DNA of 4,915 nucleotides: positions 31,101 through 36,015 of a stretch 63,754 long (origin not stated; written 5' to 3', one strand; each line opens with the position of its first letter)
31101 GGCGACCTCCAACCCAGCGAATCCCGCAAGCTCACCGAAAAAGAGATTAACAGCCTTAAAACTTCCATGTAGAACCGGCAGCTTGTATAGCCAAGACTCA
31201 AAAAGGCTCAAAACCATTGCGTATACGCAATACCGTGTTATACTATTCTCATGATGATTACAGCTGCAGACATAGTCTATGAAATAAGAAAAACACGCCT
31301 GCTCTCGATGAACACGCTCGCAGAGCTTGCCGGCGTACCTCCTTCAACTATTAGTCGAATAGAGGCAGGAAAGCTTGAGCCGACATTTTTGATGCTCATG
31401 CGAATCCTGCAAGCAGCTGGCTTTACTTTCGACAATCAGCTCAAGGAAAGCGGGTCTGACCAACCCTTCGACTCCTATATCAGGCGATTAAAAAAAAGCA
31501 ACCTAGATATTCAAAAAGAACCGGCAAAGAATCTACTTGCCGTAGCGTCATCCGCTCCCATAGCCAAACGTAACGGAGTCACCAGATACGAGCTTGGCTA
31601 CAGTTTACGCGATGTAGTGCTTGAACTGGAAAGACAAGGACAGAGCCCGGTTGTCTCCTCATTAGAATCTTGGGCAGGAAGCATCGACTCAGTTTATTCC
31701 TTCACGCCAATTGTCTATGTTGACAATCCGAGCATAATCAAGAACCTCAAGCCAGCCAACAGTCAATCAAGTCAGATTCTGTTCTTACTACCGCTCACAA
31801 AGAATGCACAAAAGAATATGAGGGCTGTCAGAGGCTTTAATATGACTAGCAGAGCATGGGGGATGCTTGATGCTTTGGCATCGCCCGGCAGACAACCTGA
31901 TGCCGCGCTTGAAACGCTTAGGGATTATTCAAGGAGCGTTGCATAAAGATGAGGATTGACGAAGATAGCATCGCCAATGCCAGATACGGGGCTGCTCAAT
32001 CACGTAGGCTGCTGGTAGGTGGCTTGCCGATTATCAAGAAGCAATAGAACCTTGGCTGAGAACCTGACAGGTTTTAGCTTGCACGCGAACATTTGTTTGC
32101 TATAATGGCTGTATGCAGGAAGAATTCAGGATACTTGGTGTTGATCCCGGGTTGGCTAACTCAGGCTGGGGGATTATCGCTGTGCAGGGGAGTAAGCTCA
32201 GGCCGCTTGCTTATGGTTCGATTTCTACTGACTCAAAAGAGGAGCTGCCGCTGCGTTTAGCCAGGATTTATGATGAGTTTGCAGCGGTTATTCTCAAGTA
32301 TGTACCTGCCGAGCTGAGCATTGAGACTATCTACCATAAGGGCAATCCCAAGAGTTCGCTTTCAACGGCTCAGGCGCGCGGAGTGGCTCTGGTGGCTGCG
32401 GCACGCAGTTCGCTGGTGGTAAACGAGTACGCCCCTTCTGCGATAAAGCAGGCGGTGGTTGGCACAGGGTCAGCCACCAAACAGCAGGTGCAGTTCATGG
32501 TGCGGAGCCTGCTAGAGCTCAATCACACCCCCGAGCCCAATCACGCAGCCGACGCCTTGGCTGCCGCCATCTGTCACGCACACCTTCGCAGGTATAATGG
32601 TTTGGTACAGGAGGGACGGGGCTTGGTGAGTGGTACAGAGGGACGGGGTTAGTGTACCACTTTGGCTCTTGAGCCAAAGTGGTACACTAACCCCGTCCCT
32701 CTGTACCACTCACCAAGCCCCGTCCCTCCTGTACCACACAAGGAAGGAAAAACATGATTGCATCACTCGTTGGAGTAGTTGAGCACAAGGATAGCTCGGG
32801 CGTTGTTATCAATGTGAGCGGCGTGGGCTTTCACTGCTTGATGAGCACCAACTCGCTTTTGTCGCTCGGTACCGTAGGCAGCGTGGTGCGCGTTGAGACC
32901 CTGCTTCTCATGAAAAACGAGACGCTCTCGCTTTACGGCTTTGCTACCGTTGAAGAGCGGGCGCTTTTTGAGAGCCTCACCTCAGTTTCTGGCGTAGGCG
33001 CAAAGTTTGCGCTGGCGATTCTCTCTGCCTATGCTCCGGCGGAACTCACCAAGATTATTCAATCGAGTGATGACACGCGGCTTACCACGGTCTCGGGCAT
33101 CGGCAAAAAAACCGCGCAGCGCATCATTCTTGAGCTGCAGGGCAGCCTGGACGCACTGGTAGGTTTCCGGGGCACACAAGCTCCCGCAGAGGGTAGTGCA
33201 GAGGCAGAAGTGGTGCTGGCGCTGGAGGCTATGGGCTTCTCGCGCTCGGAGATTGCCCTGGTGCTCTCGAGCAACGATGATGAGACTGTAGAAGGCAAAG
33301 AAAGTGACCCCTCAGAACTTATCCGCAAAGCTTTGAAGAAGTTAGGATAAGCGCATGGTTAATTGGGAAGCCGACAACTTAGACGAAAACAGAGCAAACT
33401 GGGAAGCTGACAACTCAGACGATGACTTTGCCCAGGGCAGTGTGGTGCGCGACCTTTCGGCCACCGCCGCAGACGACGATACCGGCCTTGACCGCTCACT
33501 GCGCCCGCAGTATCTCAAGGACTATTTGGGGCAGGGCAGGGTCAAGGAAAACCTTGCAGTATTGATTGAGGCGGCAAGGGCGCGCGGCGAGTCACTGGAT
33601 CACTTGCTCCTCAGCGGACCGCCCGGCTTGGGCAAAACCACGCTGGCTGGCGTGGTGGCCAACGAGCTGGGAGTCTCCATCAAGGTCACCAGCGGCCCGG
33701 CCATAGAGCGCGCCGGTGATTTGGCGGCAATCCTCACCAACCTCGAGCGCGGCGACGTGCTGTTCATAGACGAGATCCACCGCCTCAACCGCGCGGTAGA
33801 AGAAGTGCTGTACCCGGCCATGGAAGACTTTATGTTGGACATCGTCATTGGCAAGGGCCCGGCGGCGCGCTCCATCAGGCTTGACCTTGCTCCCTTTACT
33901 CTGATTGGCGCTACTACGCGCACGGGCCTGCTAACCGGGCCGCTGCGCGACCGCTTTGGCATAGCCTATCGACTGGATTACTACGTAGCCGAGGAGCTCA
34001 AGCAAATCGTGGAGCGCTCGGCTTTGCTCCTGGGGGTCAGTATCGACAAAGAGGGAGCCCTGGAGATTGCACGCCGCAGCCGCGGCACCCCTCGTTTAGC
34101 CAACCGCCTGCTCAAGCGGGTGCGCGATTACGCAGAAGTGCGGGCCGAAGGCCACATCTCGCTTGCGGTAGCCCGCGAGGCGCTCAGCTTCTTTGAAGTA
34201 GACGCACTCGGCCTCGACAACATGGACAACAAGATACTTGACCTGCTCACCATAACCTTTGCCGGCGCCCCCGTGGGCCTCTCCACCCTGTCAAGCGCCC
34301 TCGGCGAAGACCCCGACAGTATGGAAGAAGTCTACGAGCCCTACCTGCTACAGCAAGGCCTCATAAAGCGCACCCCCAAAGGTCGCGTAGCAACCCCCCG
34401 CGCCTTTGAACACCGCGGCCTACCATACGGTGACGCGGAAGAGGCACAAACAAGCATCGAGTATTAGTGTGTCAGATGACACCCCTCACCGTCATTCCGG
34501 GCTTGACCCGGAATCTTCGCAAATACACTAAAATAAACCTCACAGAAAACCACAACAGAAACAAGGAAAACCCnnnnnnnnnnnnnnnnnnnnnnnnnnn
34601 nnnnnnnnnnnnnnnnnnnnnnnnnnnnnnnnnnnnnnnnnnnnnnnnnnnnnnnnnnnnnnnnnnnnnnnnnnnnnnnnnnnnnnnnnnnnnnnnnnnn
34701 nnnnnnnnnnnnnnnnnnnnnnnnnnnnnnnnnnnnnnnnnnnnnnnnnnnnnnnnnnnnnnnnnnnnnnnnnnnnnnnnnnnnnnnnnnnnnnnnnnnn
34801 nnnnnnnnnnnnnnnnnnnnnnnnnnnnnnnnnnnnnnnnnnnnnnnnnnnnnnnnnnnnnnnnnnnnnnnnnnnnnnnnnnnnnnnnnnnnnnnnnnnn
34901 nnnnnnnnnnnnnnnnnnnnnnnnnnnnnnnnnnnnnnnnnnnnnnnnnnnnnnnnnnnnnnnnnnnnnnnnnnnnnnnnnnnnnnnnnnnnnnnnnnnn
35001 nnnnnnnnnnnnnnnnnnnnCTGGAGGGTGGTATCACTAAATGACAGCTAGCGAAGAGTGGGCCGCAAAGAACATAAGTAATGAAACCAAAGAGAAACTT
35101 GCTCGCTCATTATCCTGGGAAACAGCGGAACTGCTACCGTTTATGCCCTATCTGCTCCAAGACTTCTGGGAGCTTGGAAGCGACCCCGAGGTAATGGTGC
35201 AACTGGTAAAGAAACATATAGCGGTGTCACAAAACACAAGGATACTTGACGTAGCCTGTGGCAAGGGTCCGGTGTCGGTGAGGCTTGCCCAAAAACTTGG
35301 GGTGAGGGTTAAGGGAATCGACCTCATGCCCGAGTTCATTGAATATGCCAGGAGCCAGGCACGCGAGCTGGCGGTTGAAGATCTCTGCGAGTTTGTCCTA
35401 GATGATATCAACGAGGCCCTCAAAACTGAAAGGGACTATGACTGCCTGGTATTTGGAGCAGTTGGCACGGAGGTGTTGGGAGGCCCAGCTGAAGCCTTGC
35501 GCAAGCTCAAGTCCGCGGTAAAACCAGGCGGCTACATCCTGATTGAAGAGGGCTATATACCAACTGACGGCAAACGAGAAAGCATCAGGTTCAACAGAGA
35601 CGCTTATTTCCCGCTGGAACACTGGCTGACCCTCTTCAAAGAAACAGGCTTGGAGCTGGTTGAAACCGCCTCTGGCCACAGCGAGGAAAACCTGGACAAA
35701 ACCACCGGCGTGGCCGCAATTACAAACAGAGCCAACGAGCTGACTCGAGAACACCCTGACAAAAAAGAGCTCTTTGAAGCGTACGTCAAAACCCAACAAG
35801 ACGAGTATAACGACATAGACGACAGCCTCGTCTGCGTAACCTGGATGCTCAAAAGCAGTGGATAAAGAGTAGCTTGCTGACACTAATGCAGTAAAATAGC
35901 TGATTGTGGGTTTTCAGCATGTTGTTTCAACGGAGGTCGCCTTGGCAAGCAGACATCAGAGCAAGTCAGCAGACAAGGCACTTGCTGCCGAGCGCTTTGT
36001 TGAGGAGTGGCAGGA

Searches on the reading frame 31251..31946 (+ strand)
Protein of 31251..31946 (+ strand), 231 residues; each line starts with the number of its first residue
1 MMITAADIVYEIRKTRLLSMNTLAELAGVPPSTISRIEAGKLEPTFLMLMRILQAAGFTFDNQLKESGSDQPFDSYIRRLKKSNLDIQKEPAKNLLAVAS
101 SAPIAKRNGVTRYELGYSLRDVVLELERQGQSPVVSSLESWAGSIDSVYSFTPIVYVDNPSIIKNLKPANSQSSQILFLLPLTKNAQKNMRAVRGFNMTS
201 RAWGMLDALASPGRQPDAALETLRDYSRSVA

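Call 26: search_protein_families(library=pfam, proteins=[window:31251-31946:+], max_evalue=0.00001)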
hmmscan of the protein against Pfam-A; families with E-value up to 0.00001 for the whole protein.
window:31251-31946:+ (231 aa): 2 families
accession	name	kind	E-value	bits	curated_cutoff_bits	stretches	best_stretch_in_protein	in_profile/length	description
PF01381.28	HTH_3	-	5.8e-11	42.7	23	1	10-60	2-52/55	Helix-turn-helix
PF13560.12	HTH_31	-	9.5e-06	26.3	27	0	13-59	10-57/64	Helix-turn-helix domain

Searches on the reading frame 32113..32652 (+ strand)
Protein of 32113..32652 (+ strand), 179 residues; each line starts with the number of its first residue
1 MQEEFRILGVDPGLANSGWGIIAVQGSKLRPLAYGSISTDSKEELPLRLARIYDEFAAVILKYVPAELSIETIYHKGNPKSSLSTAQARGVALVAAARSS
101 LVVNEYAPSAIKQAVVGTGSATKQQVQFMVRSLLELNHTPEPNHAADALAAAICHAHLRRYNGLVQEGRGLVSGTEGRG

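Call 26: search_protein_families(library=pfam, proteins=[window:32113-32652:+], max_evalue=0.00001)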
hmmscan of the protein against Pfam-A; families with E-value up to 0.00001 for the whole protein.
window:32113-32652:+ (179 aa): 1 family
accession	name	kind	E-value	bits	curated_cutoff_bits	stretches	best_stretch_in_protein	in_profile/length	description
PF02075.23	RuvC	-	2.4e-50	170.7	22.2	1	7-155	1-148/148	Crossover junction endodeoxyribonuclease RuvC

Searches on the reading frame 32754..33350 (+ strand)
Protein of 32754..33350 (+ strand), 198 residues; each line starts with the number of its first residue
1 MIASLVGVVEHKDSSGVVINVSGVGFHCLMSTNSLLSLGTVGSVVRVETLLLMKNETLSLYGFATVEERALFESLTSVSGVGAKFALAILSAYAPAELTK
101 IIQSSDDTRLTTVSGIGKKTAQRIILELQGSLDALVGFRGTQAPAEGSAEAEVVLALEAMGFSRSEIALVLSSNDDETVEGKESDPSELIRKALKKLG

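Call 26: search_protein_families(library=pfam, proteins=[window:32754-33350:+], max_evalue=0.00001)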
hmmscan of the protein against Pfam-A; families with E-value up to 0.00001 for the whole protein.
window:32754-33350:+ (198 aa): 4 families
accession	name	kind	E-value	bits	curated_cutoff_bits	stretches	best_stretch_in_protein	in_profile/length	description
PF14520.12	HHH_5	-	1.3e-15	58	27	1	72-129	1-56/57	Helix-hairpin-helix domain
PF01330.27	RuvA_N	-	5.1e-11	43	23.6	1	1-62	1-61/61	RuvA N terminal domain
PF00633.29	HHH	-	2.5e-08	33.8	24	0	110-125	13-28/30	Helix-hairpin-helix motif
PF07499.19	RuvA_C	-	2.9e-07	31.3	24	1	149-197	2-46/47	RuvA, C-terminal domain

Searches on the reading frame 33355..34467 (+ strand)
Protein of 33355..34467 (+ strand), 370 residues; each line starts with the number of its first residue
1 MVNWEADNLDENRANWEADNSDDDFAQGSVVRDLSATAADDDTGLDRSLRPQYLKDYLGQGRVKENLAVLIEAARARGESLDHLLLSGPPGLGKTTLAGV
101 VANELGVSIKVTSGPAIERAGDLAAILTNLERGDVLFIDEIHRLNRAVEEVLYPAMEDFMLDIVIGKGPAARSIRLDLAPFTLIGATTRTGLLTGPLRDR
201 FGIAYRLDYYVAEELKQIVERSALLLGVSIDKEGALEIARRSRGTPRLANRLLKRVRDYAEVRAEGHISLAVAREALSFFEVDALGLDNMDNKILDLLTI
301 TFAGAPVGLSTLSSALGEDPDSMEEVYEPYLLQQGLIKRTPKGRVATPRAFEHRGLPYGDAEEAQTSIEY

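Call 26: search_protein_families(library=pfam, proteins=[window:33355-34467:+], max_evalue=0.00001)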
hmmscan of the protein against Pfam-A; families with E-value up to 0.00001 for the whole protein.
window:33355-34467:+ (370 aa): 6 families
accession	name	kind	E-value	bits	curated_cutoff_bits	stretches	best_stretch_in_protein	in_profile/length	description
PF05496.18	RuvB_N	-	1.7e-80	268.8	27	1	49-207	1-159/159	Holliday junction DNA helicase RuvB P-loop domain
PF17864.7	AAA_lid_4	-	8.8e-32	109.1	27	1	210-283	1-74/74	RuvB AAA lid domain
PF05491.19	RuvB_C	-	6.6e-23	80.9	24.7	1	285-353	2-70/72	RuvB C-terminal winged helix domain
PF00004.35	AAA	-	2.6e-20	73.6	21.2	1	84-207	1-129/131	ATPase family associated with various cellular activities (AAA)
PF07728.20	AAA_5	-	5e-08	33.5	22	1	83-201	1-139/139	AAA domain (dynein-related subfamily)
PF06068.19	TIP49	-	5.8e-06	26.1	23.8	0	44-112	12-81/347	TIP49 P-loop domain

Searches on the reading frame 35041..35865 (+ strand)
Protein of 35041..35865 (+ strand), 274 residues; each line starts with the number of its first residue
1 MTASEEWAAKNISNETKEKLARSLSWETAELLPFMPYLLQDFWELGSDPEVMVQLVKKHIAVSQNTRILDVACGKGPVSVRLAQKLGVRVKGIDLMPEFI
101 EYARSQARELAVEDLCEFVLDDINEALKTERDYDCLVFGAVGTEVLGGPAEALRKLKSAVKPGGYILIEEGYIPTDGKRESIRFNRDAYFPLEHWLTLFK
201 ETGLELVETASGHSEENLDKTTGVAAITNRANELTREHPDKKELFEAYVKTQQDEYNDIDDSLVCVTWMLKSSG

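Call 26: search_protein_families(library=pfam, proteins=[window:35041-35865:+], max_evalue=0.00001)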
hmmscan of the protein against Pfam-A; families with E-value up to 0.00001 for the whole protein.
window:35041-35865:+ (274 aa): 9 families
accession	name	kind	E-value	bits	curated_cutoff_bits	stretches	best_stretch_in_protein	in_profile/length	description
PF13847.12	Methyltransf_31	-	1.2e-15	57.9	27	1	64-172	3-113/145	Methyltransferase domain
PF13649.12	Methyltransf_25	-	1.7e-13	51.5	27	1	68-164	1-97/97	Methyltransferase domain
PF13489.12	Methyltransf_23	-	1.8e-10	41.2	27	1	64-208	22-163/164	Methyltransferase domain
PF08241.18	Methyltransf_11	-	1.9e-10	41.7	21.2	1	69-168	1-95/95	Methyltransferase domain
PF08242.18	Methyltransf_12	-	5.6e-08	33.8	30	1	69-166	1-98/98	Methyltransferase domain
PF01209.24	Ubie_methyltran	-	1.3e-07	31.6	20.1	1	55-170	38-153/233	ubiE/COQ5 methyltransferase family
PF08003.17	Methyltransf_9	-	4.6e-07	29.5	23.8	1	53-189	104-236/315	Protein of unknown function (DUF1698)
PF13679.12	Methyltransf_32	-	9.3e-07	29.3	27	1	52-128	9-94/143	Methyltransferase domain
PF05175.20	MTS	-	2.5e-06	27.7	23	1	55-137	22-103/170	Methyltransferase small domain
